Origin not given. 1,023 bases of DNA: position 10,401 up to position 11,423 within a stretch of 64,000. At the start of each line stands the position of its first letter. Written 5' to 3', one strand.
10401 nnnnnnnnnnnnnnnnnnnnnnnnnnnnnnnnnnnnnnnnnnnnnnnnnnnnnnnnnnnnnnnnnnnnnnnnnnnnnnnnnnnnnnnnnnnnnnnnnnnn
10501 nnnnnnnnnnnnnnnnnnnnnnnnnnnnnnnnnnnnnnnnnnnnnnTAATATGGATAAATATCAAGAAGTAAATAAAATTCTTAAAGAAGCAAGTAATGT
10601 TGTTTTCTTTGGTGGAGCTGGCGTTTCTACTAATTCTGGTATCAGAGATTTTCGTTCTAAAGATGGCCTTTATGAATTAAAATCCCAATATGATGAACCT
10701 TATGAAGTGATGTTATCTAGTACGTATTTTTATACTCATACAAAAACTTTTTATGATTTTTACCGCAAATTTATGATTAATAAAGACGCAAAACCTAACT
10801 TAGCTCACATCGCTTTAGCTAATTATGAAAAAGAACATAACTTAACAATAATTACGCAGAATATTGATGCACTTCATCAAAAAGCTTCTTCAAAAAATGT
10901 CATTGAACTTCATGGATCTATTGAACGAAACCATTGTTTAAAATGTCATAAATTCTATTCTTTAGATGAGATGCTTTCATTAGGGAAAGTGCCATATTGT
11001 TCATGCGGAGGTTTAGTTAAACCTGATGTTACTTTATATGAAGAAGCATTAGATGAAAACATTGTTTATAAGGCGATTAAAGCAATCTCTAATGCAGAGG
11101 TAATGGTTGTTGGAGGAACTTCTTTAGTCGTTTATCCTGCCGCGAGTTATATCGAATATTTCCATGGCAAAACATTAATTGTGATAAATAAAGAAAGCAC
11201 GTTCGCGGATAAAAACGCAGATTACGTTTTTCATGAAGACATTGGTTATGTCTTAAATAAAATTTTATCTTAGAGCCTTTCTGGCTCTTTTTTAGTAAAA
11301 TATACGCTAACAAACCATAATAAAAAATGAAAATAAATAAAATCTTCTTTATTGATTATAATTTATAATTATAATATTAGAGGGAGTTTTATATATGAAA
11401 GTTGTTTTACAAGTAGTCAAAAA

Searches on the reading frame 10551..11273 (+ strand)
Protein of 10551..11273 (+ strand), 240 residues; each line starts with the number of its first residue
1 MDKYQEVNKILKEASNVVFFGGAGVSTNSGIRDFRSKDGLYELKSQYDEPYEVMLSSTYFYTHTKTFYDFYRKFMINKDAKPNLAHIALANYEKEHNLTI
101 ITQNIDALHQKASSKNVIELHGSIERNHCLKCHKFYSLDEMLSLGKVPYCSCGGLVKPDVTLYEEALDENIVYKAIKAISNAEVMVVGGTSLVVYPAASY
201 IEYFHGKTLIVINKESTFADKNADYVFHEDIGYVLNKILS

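Call 4: search_protein_families(library=pfam, proteins=[window:10551-11273:+], max_evalue=0.1)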
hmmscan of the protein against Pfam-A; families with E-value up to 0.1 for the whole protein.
window:10551-11273:+ (240 aa): 3 families
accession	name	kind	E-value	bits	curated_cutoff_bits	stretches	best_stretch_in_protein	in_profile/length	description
PF02146.23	SIR2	-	2.3e-46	158.4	24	1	22-196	1-180/180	Sir2 family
PF00205.28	TPP_enzyme_M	-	0.022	14.9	30.4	0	172-237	68-136/137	Thiamine pyrophosphate enzyme, central domain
PF04032.22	Rpr2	-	0.092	13.5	29.3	0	91-136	10-55/90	RNAse P Rpr2/Rpp21/SNM1 subunit domain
